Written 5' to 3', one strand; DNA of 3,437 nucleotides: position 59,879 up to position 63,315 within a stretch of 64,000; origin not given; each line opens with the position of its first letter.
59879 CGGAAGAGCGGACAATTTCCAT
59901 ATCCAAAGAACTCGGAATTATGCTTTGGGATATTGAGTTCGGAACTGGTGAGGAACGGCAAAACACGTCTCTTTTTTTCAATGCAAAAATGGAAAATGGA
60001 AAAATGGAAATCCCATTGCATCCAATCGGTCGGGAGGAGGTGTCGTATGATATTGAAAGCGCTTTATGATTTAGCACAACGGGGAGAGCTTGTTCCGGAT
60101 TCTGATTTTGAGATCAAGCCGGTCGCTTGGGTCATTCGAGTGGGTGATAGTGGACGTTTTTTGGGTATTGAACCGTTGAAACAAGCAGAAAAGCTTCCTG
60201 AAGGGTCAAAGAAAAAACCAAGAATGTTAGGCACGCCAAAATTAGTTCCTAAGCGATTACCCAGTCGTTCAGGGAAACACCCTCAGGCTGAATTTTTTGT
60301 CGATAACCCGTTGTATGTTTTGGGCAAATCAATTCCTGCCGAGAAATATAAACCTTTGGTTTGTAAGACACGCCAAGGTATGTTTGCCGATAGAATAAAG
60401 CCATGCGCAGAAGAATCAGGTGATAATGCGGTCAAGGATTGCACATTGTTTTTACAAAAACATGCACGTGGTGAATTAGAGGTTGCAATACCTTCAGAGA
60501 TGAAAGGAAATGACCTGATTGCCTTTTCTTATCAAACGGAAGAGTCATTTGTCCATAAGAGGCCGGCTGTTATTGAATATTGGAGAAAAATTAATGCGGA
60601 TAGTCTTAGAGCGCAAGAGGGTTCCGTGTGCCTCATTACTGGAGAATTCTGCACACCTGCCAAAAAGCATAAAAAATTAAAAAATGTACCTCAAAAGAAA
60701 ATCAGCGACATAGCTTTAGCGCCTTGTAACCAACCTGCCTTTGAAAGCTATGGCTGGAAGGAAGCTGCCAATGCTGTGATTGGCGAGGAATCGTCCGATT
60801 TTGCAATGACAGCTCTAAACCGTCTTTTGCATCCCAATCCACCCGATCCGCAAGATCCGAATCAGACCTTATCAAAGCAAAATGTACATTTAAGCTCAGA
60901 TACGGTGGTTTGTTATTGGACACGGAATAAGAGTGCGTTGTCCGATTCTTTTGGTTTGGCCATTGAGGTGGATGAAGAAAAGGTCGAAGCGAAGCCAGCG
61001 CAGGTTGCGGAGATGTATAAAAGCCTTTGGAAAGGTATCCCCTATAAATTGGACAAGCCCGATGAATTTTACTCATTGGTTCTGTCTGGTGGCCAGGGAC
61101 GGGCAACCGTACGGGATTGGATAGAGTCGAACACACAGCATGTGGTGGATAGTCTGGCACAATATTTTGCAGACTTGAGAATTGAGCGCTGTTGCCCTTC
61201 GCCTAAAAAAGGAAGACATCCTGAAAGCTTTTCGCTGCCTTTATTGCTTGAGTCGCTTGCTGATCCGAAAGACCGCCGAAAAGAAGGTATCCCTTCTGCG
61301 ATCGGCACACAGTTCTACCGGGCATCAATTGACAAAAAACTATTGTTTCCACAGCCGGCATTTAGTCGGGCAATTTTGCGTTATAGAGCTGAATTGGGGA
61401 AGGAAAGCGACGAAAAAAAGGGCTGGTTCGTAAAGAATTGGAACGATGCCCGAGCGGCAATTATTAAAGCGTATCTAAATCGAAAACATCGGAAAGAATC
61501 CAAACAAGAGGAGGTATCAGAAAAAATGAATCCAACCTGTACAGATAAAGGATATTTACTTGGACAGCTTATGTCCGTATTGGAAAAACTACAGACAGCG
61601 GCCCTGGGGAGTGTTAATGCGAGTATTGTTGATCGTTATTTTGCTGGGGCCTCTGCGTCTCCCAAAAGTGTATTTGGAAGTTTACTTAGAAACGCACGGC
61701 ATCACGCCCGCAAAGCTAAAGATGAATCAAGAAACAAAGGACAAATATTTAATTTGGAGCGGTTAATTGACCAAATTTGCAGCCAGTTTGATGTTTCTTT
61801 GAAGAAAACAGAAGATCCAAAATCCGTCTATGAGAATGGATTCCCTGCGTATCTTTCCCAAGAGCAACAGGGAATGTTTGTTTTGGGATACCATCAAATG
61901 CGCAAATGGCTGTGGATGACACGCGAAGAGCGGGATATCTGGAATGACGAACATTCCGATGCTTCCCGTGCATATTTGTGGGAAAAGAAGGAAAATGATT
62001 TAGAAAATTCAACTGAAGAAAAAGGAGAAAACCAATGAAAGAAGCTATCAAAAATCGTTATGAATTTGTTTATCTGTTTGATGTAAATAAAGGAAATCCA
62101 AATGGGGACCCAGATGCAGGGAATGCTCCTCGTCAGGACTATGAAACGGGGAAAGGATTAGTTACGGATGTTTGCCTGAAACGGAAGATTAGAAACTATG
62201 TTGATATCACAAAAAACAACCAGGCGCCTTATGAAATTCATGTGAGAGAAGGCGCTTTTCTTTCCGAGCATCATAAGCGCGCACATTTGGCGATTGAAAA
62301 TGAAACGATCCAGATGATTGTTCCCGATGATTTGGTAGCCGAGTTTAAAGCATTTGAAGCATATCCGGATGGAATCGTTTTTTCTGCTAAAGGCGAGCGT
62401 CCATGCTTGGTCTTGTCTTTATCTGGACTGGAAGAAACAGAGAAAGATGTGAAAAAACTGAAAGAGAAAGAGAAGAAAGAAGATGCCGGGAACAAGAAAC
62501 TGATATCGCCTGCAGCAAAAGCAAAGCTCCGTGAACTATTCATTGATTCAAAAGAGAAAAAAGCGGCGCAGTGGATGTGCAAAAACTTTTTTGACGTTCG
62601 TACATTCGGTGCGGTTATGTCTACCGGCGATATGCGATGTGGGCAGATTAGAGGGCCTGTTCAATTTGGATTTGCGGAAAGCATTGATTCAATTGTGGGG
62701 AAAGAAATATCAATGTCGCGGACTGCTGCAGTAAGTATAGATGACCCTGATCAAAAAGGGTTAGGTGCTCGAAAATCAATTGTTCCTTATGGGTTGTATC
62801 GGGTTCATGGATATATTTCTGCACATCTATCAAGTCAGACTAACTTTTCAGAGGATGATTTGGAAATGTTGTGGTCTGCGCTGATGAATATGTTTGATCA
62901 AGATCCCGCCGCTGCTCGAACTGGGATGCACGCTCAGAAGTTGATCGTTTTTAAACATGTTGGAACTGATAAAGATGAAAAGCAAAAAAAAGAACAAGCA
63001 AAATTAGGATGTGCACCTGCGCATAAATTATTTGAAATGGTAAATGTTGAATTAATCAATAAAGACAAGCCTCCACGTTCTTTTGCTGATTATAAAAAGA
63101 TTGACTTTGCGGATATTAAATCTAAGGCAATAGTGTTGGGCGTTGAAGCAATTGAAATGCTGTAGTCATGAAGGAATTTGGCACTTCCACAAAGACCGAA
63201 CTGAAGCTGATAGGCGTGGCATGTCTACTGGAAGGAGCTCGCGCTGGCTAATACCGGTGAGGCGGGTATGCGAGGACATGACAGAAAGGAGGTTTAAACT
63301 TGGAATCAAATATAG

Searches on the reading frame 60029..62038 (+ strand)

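Call 3: search_protein_families(library=pfam, proteins=[window:60029-62038:+], max_evalue=1)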
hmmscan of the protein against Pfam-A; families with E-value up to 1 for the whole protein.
window:60029-62038:+ (669 aa): 1 family
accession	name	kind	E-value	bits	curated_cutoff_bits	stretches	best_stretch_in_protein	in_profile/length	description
PF09709.15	Cas_Csd1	-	1.3e-102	344.7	27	1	13-628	5-558/559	CRISPR-associated protein (Cas_Csd1)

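Call 4: search_protein_families(library=ncbifam, proteins=[window:60029-62038:+], max_evalue=1)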
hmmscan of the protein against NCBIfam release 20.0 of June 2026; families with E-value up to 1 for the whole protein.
window:60029-62038:+ (669 aa): 1 family
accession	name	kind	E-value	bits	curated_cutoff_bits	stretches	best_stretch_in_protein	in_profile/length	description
TIGR01863.1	cas_Csd1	equivalog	1.6e-89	301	218.65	1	9-634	1-586/588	type I-C CRISPR-associated protein Cas8c/Csd1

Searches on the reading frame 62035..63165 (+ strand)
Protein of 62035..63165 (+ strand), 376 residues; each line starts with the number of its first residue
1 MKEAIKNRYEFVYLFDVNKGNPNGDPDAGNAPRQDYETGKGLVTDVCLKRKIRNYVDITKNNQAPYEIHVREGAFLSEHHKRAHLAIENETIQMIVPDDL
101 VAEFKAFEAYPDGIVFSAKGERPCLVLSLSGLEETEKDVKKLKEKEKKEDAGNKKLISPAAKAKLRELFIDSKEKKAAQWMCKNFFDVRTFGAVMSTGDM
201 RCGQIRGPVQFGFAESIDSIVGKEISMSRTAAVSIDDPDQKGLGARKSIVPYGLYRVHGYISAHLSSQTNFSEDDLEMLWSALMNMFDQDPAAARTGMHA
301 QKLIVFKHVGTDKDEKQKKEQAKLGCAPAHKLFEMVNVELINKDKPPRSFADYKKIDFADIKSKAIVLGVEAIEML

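Call 3: search_protein_families(library=pfam, proteins=[window:62035-63165:+], max_evalue=1)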
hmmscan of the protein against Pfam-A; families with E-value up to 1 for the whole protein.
window:62035-63165:+ (376 aa): 1 family
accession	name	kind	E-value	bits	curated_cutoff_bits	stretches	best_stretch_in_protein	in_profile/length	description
PF05107.17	Cas_Cas7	-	1.1e-90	304.1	33.2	1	7-356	1-246/249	CRISPR-associated protein Cas7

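Call 4: search_protein_families(library=ncbifam, proteins=[window:62035-63165:+], max_evalue=1)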
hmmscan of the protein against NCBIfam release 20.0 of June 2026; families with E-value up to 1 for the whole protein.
window:62035-63165:+ (376 aa): 4 families
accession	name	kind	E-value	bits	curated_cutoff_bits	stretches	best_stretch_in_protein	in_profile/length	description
TIGR02589.1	cas_Csd2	exception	8.3e-87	291.2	182.25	2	138-356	63-270/284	type I-C CRISPR-associated protein Cas7/Csd2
TIGR01595.1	cas_CT1132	subfamily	1.2e-56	192.2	125.8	2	160-309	77-230/268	CRISPR-associated protein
TIGR02590.1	cas_Csh2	exception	7.6e-29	101.1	171.55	2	147-286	61-200/286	type I-B CRISPR-associated protein Cas7/Csh2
TIGR04172.1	DGQHR_dnd_1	hypoth_equivalog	0.027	13.5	450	1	134-189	245-300/381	DNA phosphorothioation-associated DGQHR protein 1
